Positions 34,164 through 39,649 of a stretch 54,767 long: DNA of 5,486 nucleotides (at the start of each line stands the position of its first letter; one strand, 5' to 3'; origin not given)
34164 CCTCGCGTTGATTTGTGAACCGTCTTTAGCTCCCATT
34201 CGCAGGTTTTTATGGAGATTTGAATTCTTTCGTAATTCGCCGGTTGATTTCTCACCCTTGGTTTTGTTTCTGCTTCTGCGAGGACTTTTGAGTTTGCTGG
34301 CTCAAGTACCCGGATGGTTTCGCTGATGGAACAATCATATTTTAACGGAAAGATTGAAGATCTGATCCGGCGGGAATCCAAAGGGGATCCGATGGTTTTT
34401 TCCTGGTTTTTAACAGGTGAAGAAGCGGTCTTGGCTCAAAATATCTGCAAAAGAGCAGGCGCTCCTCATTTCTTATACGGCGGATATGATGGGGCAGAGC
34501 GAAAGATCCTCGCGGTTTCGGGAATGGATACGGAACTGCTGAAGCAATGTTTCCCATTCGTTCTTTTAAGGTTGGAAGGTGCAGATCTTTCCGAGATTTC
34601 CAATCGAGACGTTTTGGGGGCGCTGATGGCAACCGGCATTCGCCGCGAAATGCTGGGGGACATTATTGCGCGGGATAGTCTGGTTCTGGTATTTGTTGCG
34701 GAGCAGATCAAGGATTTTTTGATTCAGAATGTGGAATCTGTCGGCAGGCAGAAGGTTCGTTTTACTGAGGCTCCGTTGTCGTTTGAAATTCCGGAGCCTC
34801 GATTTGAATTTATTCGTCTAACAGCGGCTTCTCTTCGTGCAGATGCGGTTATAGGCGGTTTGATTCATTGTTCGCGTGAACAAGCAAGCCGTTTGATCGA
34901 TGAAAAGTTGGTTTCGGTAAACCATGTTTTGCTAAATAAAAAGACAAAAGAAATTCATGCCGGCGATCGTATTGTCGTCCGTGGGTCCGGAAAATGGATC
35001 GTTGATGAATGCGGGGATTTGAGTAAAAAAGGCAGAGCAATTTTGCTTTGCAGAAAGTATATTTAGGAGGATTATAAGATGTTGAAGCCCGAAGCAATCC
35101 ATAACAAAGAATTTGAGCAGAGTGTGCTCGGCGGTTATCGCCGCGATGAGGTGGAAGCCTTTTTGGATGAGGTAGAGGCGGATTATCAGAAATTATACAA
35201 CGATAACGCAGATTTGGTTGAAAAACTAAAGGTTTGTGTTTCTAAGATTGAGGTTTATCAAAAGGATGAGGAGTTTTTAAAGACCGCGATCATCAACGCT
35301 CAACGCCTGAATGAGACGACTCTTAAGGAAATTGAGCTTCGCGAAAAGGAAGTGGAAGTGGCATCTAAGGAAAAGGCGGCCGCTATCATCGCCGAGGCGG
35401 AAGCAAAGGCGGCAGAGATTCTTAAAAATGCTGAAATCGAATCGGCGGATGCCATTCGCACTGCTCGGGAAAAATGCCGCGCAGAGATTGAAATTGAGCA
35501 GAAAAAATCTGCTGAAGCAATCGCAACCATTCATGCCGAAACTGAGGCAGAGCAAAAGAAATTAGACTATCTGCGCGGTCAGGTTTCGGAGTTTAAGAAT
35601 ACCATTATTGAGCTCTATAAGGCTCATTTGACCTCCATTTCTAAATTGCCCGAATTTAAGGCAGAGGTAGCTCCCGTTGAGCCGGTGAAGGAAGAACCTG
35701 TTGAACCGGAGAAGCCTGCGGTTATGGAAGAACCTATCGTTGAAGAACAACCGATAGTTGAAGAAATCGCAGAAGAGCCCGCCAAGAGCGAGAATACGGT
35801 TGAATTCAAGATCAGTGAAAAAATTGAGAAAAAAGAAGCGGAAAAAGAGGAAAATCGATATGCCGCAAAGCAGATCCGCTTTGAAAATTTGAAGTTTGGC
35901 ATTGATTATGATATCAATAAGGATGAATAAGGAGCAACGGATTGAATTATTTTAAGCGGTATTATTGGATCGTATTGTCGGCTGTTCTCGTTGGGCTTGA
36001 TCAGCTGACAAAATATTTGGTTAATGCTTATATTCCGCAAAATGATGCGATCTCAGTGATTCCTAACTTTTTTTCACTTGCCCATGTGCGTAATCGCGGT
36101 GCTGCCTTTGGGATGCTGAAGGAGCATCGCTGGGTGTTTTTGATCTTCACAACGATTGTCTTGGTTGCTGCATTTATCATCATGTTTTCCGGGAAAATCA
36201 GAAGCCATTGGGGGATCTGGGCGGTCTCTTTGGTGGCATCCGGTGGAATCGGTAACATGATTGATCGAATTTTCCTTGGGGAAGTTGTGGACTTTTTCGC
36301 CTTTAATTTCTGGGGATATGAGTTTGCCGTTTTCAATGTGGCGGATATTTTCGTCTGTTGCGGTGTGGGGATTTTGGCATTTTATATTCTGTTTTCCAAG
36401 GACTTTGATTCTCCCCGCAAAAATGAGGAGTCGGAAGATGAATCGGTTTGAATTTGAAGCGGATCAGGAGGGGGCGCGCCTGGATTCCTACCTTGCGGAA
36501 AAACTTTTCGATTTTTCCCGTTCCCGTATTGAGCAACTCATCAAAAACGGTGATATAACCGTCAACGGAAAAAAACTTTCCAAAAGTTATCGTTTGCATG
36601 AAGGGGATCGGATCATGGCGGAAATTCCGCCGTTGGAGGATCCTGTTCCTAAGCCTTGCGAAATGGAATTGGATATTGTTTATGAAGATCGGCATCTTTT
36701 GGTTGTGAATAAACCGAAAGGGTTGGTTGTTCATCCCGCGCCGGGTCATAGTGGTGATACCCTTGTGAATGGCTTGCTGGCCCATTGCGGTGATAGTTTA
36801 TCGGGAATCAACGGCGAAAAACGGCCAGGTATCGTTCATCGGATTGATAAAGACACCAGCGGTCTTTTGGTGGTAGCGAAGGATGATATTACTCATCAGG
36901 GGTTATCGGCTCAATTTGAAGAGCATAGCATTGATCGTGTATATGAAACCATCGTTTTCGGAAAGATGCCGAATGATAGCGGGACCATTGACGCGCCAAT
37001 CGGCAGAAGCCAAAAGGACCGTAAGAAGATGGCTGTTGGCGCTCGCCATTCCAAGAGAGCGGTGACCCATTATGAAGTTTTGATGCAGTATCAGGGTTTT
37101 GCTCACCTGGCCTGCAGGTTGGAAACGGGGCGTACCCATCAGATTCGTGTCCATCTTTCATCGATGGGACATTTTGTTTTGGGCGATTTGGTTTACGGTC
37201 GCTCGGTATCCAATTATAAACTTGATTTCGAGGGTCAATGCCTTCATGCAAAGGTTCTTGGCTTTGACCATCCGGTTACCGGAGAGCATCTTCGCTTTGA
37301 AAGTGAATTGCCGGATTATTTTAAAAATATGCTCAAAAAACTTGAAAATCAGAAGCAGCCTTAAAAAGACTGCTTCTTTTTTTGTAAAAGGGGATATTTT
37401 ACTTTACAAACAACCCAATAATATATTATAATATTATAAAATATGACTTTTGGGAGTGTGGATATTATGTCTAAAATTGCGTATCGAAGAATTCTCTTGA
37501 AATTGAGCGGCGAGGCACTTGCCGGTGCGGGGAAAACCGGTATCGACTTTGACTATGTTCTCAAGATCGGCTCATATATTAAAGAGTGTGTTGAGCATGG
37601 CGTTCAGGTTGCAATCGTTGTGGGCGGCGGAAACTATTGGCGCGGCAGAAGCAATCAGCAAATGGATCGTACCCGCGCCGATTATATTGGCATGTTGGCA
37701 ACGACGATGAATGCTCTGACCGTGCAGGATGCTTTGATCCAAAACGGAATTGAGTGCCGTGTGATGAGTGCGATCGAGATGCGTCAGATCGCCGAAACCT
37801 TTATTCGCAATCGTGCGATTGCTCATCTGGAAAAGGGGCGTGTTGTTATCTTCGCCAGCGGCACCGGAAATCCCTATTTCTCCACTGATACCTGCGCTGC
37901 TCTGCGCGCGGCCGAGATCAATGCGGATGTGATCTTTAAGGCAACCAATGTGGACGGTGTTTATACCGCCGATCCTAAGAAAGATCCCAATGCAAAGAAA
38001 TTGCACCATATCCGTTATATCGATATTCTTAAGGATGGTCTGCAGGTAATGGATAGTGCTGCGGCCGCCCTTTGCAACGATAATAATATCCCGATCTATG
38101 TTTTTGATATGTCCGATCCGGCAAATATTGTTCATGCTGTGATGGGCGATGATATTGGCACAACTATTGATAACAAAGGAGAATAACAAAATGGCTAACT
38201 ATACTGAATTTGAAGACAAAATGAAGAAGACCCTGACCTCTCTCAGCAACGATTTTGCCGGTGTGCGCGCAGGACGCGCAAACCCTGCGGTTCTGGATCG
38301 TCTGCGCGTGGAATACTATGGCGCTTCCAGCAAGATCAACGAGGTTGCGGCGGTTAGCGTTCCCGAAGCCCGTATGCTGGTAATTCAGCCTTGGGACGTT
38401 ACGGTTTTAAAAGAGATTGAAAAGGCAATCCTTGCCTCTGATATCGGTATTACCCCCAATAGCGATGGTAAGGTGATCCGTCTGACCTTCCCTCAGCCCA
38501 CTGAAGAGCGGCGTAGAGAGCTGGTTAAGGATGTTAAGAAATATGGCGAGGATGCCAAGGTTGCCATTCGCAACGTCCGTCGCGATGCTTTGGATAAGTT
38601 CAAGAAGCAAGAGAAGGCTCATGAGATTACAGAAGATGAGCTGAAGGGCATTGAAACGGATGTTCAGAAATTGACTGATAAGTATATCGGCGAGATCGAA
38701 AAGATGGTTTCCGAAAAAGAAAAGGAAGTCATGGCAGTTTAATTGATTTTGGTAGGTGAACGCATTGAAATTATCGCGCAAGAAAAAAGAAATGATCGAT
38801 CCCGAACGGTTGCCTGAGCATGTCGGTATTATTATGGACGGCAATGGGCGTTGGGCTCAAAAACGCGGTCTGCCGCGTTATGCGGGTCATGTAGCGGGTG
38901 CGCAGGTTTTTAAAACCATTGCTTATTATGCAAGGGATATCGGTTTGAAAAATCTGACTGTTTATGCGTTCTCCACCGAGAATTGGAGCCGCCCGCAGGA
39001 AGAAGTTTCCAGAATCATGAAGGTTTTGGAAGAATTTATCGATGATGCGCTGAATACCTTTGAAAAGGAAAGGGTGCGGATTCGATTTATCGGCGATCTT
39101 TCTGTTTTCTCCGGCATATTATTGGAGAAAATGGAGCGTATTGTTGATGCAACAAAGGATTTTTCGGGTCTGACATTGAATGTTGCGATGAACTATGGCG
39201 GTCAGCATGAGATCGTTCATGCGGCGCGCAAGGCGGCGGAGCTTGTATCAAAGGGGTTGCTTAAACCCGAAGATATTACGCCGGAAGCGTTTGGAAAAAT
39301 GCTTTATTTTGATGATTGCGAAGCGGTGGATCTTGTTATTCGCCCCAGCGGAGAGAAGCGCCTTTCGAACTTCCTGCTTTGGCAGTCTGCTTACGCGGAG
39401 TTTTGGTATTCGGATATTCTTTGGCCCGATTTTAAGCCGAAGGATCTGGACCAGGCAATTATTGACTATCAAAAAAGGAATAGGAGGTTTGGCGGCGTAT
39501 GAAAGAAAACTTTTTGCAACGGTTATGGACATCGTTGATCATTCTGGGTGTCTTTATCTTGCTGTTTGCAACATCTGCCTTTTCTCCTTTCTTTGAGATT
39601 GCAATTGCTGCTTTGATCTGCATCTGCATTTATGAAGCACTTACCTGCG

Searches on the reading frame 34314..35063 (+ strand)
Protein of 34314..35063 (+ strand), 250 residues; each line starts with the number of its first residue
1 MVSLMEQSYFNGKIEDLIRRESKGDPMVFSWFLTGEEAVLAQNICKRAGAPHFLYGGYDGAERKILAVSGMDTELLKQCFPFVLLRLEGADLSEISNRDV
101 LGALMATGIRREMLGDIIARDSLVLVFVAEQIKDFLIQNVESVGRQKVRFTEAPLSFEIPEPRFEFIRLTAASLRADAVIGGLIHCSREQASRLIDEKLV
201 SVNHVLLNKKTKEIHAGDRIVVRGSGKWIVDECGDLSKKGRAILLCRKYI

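Call 35: search_protein_families(library=pfam, proteins=[window:34314-35063:+], max_evalue=0.00001)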
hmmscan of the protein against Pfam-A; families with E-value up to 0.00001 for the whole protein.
window:34314-35063:+ (250 aa): 1 family
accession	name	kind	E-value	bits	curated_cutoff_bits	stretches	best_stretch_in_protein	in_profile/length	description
PF17774.7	YlmH_RBD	-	8.8e-15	55.3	23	1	93-155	20-82/84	Putative RNA-binding domain in YlmH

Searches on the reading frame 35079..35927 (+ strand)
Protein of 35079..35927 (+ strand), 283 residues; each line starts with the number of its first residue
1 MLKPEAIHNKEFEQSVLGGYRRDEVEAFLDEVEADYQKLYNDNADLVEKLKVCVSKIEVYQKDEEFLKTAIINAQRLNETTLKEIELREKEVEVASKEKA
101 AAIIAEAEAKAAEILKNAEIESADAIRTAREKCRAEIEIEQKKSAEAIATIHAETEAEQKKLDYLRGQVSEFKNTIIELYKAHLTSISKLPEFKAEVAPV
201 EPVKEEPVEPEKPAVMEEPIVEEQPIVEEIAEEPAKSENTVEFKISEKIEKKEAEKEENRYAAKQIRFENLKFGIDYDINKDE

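Call 35: search_protein_families(library=pfam, proteins=[window:35079-35927:+], max_evalue=0.00001)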
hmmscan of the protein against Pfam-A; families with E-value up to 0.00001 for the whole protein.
window:35079-35927:+ (283 aa): 1 family
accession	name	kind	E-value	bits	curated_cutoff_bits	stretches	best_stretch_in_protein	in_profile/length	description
PF05103.18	DivIVA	-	3.4e-15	56.6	28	1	4-130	3-116/131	DivIVA protein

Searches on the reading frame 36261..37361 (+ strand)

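Call 35: search_protein_families(library=pfam, proteins=[window:36261-37361:+], max_evalue=0.00001)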
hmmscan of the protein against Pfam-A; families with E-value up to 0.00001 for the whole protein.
window:36261-37361:+ (367 aa): 2 families
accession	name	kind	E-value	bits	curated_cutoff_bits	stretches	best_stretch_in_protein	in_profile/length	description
PF00849.27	PseudoU_synth_2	-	5.3e-36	124.6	26.8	1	145-301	1-152/152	RNA pseudouridylate synthase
PF01479.30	S4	-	3.9e-12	46.1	22.8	1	73-118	2-48/48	S4 domain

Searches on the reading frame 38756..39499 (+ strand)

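Call 8: search_protein_families(library=pfam, proteins=[window:38756-39499:+], max_evalue=0.001)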
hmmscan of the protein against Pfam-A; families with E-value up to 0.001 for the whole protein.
window:38756-39499:+ (248 aa): 1 family
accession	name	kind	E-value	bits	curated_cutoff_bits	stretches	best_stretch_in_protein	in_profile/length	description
PF01255.24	Prenyltransf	-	2.2e-79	266.5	27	1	26-246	1-219/219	Putative undecaprenyl diphosphate synthase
